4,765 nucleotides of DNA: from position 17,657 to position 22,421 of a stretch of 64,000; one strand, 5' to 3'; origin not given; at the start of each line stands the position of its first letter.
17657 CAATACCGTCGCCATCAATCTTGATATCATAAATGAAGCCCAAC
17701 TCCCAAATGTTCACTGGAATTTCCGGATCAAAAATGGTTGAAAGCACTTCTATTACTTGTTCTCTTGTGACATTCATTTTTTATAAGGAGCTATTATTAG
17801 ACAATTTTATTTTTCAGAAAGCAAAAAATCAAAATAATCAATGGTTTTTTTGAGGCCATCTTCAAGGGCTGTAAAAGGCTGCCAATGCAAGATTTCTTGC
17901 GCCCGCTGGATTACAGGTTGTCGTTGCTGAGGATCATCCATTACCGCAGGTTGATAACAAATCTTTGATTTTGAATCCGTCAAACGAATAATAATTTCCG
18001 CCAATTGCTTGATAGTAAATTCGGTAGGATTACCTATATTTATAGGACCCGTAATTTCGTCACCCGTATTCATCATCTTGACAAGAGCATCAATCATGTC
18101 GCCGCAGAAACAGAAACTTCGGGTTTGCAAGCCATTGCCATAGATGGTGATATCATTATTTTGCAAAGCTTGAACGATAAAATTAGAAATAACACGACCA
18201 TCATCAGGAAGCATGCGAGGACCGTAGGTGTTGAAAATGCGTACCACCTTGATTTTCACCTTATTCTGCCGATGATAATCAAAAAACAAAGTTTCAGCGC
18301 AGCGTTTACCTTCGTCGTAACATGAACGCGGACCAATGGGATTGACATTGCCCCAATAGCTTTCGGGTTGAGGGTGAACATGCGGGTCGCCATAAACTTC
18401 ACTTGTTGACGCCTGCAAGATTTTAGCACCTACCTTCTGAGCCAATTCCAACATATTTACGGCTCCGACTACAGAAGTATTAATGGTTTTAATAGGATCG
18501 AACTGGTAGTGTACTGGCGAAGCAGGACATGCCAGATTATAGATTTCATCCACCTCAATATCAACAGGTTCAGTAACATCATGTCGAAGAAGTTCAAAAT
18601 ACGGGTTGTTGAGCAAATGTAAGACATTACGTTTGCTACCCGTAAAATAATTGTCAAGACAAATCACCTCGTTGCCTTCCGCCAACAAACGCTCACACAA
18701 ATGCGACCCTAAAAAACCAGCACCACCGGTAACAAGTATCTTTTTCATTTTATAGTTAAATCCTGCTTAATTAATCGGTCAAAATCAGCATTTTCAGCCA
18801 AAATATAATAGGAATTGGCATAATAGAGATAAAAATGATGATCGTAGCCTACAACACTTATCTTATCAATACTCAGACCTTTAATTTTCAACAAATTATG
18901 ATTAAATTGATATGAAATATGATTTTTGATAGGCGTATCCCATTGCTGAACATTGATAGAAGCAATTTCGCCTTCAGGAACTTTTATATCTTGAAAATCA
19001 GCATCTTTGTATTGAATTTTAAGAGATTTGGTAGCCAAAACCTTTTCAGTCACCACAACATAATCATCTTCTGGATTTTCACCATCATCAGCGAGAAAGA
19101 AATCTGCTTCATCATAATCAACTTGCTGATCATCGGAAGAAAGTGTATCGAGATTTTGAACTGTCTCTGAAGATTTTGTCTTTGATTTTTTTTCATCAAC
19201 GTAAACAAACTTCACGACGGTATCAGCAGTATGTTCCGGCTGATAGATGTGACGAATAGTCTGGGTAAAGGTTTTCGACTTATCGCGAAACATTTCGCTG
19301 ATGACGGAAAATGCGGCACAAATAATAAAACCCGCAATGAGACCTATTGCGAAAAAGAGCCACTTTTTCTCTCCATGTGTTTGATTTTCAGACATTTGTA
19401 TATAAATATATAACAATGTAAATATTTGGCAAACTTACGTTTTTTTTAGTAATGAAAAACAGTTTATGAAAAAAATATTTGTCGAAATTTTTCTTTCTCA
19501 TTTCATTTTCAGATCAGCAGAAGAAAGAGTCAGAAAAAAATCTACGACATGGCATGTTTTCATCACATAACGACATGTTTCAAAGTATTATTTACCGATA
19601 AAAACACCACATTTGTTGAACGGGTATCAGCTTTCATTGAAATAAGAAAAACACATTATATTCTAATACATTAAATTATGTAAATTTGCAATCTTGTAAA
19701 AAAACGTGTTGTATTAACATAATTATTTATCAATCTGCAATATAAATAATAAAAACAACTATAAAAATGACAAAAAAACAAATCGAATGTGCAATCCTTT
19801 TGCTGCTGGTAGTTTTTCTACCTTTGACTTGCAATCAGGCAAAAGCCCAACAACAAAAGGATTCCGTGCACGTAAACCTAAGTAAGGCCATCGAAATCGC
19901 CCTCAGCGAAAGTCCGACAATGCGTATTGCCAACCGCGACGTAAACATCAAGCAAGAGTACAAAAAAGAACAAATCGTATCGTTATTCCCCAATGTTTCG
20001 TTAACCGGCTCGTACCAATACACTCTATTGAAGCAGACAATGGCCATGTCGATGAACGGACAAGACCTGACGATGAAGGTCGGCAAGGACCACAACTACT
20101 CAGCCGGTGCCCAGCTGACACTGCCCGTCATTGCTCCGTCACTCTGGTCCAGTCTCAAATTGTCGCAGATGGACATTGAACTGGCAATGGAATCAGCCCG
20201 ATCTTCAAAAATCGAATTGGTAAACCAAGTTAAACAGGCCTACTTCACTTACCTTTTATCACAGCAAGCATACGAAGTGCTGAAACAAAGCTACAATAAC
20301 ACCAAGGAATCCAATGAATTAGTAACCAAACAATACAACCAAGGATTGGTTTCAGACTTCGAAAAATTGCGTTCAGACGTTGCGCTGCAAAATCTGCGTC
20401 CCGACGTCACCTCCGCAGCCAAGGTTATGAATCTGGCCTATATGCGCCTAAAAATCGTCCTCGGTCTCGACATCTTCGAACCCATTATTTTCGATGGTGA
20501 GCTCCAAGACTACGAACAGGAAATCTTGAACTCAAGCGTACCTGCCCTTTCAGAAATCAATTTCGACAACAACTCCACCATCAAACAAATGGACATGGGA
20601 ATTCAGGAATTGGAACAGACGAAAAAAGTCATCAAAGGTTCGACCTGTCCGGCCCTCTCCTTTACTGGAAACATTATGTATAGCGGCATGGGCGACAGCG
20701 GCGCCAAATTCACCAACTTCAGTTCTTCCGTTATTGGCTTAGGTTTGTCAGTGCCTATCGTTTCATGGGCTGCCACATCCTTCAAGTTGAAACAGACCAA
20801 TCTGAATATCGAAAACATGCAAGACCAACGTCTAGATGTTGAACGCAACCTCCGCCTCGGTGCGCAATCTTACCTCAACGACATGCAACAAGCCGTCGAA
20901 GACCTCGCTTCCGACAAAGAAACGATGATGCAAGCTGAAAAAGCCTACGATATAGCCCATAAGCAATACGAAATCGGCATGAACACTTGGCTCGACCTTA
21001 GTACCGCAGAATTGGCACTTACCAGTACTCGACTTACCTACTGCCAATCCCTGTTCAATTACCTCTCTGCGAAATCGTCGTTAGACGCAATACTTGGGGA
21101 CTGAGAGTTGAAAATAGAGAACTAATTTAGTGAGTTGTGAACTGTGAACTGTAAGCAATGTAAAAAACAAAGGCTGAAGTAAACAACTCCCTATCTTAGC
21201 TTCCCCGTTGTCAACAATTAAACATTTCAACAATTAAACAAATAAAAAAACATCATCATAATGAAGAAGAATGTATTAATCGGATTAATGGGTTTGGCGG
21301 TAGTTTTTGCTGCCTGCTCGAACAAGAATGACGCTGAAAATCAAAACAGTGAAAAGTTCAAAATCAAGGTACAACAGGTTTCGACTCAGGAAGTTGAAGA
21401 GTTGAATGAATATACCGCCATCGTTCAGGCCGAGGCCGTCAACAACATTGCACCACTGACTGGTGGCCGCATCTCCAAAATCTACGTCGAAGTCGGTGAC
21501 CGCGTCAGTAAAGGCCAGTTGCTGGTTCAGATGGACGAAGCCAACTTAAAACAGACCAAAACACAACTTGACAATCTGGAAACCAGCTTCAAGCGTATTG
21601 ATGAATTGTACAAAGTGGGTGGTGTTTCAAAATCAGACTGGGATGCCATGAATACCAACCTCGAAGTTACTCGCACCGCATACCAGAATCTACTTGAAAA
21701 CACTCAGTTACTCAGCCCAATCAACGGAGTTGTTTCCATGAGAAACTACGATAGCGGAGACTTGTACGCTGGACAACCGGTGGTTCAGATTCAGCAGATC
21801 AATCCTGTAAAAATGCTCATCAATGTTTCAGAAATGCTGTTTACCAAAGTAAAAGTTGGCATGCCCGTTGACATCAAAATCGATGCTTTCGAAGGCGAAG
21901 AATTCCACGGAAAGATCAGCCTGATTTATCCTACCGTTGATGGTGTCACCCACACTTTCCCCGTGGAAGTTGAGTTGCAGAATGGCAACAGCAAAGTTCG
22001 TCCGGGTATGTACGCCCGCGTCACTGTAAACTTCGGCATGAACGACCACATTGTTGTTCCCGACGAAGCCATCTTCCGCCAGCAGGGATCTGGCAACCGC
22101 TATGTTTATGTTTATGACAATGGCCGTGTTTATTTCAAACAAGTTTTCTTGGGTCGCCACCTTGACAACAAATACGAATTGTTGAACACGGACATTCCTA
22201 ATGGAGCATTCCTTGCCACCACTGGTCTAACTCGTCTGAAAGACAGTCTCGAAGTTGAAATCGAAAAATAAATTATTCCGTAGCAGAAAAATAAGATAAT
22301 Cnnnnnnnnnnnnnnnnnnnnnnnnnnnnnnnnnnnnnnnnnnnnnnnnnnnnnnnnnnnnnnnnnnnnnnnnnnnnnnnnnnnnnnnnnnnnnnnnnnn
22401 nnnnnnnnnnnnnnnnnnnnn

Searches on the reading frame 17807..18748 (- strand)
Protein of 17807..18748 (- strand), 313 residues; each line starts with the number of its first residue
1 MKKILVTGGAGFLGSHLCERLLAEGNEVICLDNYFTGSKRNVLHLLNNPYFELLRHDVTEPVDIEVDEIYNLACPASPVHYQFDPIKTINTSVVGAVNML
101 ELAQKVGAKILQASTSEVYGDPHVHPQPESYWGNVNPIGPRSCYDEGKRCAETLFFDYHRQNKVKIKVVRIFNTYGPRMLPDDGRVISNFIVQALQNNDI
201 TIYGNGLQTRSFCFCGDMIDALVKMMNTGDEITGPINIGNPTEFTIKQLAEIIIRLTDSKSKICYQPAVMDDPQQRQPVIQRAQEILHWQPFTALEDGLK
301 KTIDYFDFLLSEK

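Call 8: search_protein_families(library=pfam, proteins=[window:17807-18748:-], max_evalue=0.001)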
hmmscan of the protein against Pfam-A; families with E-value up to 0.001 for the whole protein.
window:17807-18748:- (313 aa): 6 families
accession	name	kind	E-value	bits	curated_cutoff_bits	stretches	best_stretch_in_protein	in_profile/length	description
PF01370.27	Epimerase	-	1.9e-51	175.3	20.9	1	4-239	1-240/240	NAD dependent epimerase/dehydratase family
PF16363.11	GDP_Man_Dehyd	-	5.6e-51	174.4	27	1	5-302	1-332/332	GDP-mannose 4,6 dehydratase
PF07993.18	NAD_binding_4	-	2.2e-09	37.3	20.1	0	65-176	88-209/258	Male sterility protein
PF01073.25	3Beta_HSD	-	2.9e-09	36.8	22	1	5-222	1-225/280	3-beta hydroxysteroid dehydrogenase/isomerase family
PF02719.21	Polysacc_synt_2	-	7e-08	32.4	20.2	0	139-261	133-251/293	Polysaccharide biosynthesis protein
PF04321.23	RmlD_sub_bind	-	1.4e-06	28.1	27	1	3-177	2-154/287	RmlD substrate binding domain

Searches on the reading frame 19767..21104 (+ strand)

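Call 8: search_protein_families(library=pfam, proteins=[window:19767-21104:+], max_evalue=0.001)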
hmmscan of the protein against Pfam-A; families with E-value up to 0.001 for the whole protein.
window:19767-21104:+ (445 aa): 1 family
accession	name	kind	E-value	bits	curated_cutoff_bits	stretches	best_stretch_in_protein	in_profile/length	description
PF02321.23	OEP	-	1.9e-45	155.4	22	2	265-444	8-187/187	Outer membrane efflux protein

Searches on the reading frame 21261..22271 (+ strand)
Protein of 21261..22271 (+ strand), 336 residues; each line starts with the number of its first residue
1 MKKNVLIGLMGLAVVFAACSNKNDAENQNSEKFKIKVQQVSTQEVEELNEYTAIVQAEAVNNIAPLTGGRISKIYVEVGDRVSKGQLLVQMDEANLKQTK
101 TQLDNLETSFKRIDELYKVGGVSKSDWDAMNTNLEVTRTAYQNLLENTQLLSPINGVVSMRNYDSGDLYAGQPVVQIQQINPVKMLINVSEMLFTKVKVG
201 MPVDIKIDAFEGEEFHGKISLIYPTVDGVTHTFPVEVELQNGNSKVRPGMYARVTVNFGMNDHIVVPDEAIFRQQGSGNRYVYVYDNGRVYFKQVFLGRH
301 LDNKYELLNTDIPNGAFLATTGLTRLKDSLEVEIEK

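Call 8: search_protein_families(library=pfam, proteins=[window:21261-22271:+], max_evalue=0.001)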
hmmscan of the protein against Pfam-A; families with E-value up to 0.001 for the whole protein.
window:21261-22271:+ (336 aa): 4 families
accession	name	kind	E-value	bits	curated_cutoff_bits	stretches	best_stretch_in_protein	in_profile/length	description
PF16576.10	HlyD_D23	-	1.3e-29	103.5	30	1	57-252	16-214/214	Barrel-sandwich domain of CusB or HlyD membrane-fusion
PF13437.12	HlyD_3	-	3.1e-15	57.2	22.2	1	150-249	2-106/106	HlyD family secretion protein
PF13533.13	Biotin_lipoyl_2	-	1.9e-07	31.2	29.8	1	62-92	2-32/32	Biotin-lipoyl like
PF02321.23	OEP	-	0.00042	20.6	22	1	93-148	120-175/187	Outer membrane efflux protein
